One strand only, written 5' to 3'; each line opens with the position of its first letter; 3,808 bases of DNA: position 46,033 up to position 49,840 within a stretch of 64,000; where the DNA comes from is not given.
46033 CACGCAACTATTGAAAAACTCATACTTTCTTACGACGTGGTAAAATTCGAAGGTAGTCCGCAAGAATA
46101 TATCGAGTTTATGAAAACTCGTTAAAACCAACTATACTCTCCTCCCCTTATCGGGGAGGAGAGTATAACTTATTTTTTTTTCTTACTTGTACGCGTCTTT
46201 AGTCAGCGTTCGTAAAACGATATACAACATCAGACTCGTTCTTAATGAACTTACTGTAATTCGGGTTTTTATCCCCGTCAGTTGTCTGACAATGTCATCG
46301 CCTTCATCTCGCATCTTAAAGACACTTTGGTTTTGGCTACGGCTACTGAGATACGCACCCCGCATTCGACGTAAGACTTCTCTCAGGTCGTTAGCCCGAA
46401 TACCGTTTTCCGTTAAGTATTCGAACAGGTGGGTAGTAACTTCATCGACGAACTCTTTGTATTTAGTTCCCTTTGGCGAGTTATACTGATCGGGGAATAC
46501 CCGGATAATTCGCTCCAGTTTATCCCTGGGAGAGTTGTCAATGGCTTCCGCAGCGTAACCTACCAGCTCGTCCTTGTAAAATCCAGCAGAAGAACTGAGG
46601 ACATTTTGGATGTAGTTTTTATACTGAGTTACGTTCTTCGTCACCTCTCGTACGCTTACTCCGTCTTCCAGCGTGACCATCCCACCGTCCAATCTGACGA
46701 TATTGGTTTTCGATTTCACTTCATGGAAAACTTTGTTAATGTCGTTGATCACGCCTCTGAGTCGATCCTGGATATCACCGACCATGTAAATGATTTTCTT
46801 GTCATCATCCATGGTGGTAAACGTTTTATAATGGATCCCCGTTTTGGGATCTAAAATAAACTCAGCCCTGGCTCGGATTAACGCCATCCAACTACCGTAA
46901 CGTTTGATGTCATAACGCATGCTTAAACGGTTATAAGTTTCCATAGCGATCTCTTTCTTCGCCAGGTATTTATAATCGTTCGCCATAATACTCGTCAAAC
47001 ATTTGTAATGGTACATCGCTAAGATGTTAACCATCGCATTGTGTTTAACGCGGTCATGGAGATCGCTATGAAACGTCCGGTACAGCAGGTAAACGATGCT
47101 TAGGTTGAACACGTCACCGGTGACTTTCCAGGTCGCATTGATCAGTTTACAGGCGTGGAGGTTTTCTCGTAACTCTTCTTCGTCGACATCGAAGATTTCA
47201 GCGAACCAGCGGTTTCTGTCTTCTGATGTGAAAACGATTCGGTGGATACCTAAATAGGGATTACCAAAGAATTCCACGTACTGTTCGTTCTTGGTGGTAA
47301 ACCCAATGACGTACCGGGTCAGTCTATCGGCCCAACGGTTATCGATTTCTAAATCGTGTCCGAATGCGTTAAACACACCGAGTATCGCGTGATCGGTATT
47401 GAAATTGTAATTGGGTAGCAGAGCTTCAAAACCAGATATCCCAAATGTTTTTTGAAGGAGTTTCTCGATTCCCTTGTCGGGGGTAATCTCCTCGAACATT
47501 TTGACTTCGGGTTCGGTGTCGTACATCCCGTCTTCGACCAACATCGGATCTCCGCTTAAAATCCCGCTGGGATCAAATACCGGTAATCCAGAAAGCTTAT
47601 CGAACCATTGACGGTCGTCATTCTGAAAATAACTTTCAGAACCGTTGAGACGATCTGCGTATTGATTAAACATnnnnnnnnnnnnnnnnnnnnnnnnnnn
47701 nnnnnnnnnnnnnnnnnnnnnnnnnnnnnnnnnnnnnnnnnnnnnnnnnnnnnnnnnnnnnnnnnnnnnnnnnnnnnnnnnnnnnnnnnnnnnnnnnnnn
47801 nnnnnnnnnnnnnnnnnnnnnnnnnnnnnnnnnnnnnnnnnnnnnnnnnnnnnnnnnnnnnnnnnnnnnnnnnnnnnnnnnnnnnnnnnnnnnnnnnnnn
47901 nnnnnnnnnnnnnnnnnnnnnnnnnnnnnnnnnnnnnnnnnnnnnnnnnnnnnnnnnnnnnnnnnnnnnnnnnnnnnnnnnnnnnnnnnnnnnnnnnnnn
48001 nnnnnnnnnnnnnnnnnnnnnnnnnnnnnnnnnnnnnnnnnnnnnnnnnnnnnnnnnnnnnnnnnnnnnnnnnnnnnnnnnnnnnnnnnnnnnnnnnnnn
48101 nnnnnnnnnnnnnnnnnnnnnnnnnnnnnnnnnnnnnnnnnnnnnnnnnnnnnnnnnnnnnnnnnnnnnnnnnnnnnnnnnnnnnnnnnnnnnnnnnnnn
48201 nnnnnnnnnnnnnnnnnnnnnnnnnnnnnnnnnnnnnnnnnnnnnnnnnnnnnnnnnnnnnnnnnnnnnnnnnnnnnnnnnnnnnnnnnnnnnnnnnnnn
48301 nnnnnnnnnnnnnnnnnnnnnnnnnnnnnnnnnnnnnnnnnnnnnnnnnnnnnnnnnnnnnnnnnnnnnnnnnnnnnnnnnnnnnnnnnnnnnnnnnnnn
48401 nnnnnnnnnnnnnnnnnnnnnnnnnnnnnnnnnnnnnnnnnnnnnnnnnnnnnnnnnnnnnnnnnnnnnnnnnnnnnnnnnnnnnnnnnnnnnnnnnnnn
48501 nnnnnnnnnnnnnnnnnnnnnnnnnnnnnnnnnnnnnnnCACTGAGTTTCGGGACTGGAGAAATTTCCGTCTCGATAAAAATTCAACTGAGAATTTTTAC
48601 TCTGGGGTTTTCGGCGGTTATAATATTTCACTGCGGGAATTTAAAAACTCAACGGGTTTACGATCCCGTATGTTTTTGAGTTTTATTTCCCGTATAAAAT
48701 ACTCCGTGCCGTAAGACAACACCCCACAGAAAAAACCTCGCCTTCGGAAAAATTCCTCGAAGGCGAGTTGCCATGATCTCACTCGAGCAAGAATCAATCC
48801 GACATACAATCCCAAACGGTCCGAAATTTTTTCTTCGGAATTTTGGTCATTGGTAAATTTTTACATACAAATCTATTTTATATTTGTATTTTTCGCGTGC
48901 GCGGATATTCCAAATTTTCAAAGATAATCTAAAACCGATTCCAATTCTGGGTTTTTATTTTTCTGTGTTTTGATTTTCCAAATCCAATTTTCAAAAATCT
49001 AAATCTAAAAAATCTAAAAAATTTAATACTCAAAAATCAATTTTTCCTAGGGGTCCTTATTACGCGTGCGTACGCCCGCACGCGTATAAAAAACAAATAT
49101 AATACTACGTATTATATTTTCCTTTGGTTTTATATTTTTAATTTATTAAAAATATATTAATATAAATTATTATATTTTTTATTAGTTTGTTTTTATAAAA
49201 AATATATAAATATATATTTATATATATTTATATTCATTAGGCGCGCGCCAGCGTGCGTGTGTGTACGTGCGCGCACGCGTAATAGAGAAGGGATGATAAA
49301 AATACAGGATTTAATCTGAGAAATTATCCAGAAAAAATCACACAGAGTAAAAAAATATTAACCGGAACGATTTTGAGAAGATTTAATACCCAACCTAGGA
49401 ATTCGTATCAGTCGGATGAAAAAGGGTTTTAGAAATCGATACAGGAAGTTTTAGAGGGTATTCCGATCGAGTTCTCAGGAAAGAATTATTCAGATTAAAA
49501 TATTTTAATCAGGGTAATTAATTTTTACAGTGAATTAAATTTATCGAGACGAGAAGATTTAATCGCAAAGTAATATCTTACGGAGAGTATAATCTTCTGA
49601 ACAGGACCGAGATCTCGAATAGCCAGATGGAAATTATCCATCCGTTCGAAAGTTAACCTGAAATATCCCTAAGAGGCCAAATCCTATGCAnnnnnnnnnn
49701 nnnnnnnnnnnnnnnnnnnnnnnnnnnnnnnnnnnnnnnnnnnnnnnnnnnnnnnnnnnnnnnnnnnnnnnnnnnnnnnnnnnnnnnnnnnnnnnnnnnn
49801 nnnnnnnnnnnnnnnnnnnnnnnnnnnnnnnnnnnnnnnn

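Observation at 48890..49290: GC alternating purine/pyrimidine palindromes flanking a ~140-bp ultra-AT core: origin-like or unwinding-element architecture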

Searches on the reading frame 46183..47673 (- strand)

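Call 17: search_protein_families(library=phrogs, proteins=[window:46183-47673:-], max_evalue=0.001)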
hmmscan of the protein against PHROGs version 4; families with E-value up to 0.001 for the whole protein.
window:46183-47673:- (496 aa): 1 family
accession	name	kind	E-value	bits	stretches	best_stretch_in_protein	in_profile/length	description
phrog_2921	-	unknown function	1.4e-158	529.3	1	88-495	5-412/413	-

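Call 18: search_protein_families(library=pfam, proteins=[window:46183-47673:-], max_evalue=0.01)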
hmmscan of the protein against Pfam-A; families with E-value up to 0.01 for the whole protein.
window:46183-47673:- (496 aa): 0 families

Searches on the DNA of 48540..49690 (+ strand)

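Call 4: search_dna_similar(query=window:48540-49690:+, collection=phages, mode=distant, max_rows=30)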
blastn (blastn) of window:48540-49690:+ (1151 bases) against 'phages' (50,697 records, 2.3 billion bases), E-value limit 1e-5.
Records with a match: 6; places in all: 7; records where one place covers at least 80% of the query: 5.
Best place of each record, by identity: 95-99% 1; 90-95% 4; 80-90% 1.
By first word of the organism name: Klebsiella 4; Stenotrophomonas 1; Raoultella 1.
By host as written in the record: Klebsiella pneumoniae 3; Stenotrophomonas maltophilia 1; Klebsiella pneumoniae ATCC 700603 1; Raoultella ornithinolytica 1.
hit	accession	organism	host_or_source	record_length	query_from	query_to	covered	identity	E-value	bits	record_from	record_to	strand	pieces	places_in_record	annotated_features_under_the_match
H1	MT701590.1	Klebsiella phage Miami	Klebsiella pneumoniae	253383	1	1151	100%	94.1%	0e+0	1761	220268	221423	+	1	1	hypothetical protein (x5) | ribosome_binding_site (x5)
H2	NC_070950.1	Klebsiella phage Miami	Klebsiella pneumoniae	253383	1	1151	100%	94.1%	0e+0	1761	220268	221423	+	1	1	hypothetical protein (x5) | ribosome_binding_site (x5)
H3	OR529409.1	Stenotrophomonas phage BUCTxx100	Stenotrophomonas maltophilia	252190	1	1151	100%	93.9%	0e+0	1746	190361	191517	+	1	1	hypothetical protein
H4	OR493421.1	Klebsiella phage YC1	Klebsiella pneumoniae ATCC 700603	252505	1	1151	100%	93.5%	0e+0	1717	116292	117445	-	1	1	hypothetical protein (x2)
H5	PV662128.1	Raoultella phage VB_ZK_P1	Raoultella ornithinolytica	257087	1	1151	100%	89.2%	0e+0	1544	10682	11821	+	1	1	VBZKP1_15: hypothetical protein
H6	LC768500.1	Klebsiella phage phiKp_32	Klebsiella pneumoniae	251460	1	560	49%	95.0%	0e+0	884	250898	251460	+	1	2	none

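Call 6: get_annotated_region(hit=H1, flank=3000)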
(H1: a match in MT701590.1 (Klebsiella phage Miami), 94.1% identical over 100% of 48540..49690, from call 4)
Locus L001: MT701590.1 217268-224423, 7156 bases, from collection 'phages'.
description: Klebsiella phage Miami, complete genome.
organism: Klebsiella phage Miami (NCBI taxid 2767581)
taxonomy: Viruses; Duplodnaviria; Heunggongvirae; Uroviricota; Caudoviricetes; Miamivirus; Miamivirus miami
host: Klebsiella pneumoniae; source: wastewater; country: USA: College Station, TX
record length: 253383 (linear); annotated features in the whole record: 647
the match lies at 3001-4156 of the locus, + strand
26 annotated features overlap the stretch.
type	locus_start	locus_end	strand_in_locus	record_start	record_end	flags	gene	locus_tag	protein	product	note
CDS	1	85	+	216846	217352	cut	-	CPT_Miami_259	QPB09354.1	hypothetical protein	-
regulatory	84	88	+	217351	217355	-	-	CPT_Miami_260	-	ribosome_binding_site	-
CDS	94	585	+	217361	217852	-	-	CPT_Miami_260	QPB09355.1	hypothetical protein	-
regulatory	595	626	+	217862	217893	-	-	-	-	terminator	-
CDS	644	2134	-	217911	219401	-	-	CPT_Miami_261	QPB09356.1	hypothetical protein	-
regulatory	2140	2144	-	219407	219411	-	-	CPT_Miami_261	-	ribosome_binding_site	-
CDS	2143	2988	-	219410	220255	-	-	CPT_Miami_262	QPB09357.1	hypothetical protein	-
regulatory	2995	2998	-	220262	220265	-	-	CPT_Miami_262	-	ribosome_binding_site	-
CDS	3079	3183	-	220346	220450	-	-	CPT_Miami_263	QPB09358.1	hypothetical protein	-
regulatory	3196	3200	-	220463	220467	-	-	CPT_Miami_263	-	ribosome_binding_site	-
regulatory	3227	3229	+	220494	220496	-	-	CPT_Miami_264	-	ribosome_binding_site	-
CDS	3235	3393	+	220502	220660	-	-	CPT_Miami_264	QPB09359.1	hypothetical protein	-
CDS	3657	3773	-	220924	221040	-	-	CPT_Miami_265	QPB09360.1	hypothetical protein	-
regulatory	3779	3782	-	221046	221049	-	-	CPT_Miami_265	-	ribosome_binding_site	-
CDS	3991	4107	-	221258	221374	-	-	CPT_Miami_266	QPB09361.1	hypothetical protein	-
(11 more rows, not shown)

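Call 7: get_annotated_region(hit=H6, flank=3000)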
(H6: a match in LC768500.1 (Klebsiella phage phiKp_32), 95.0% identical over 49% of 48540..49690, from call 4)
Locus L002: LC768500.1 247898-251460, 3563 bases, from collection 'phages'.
description: Klebsiella phage phiKp_32 DNA, complete genome.
organism: Klebsiella phage phiKp_32 (NCBI taxid 2979986)
taxonomy: Viruses; Duplodnaviria; Heunggongvirae; Uroviricota; Caudoviricetes
host: Klebsiella pneumoniae; source: Sewage; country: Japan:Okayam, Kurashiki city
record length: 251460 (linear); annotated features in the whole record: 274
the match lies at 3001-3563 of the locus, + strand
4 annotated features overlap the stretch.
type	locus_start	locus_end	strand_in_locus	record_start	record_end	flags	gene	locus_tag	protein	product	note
CDS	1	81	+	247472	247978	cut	-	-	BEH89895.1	hypothetical protein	phiKp32_2710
CDS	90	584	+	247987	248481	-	-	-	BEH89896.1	hypothetical protein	phiKp32_2720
CDS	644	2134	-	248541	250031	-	-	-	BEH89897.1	hypothetical protein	phiKp32_2730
CDS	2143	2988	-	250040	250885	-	-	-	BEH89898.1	hypothetical protein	phiKp32_2740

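Call 9: get_annotated_region(hit=H3, flank=1000)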
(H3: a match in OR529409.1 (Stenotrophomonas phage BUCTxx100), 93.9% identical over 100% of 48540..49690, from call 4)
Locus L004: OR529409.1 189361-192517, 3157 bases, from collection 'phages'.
description: Stenotrophomonas phage BUCTxx100, complete genome.
organism: Stenotrophomonas phage BUCTxx100 (NCBI taxid 3092589)
taxonomy: Viruses; Duplodnaviria; Heunggongvirae; Uroviricota; Caudoviricetes
host: Stenotrophomonas maltophilia; source: sewage; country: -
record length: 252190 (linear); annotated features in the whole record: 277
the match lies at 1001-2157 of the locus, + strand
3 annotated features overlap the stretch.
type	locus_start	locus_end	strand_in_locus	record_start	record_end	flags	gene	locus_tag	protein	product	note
CDS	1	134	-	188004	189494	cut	-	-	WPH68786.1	hypothetical protein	-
CDS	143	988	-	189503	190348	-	-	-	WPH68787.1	hypothetical protein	-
CDS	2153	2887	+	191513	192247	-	-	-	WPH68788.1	hypothetical protein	-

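Call 10: get_annotated_region(hit=H4, flank=1000)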
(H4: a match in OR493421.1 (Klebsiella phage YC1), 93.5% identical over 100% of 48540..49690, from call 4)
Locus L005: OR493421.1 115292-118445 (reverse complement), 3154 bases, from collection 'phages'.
description: Klebsiella phage YC1, complete genome.
organism: Klebsiella phage YC1 (NCBI taxid 3076791)
taxonomy: Viruses; Duplodnaviria; Heunggongvirae; Uroviricota; Caudoviricetes
host: Klebsiella pneumoniae ATCC 700603; source: -; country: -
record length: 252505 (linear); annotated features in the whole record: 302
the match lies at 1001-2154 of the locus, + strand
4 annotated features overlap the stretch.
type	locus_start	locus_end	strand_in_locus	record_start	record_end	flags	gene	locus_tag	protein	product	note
CDS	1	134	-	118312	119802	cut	-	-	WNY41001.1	hypothetical protein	-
CDS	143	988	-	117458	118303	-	-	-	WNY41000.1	hypothetical protein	-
CDS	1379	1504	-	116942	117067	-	-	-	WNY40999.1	hypothetical protein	-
CDS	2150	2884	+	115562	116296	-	-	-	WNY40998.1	hypothetical protein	-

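Call 11: get_annotated_region(hit=H5, flank=1000)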
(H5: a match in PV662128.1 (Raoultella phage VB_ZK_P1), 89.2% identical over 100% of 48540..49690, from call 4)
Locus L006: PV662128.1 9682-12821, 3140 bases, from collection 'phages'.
description: Raoultella phage VB_ZK_P1, complete genome.
organism: Raoultella phage VB_ZK_P1 (NCBI taxid 3425683)
taxonomy: Viruses
host: Raoultella ornithinolytica; source: water; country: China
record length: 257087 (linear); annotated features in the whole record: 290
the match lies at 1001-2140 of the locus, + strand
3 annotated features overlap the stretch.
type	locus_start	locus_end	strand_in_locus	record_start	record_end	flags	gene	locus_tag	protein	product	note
CDS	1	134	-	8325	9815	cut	VBZKP1_13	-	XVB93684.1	hypothetical protein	-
CDS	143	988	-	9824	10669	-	VBZKP1_14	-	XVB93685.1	hypothetical protein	-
CDS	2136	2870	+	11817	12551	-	VBZKP1_15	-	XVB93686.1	hypothetical protein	-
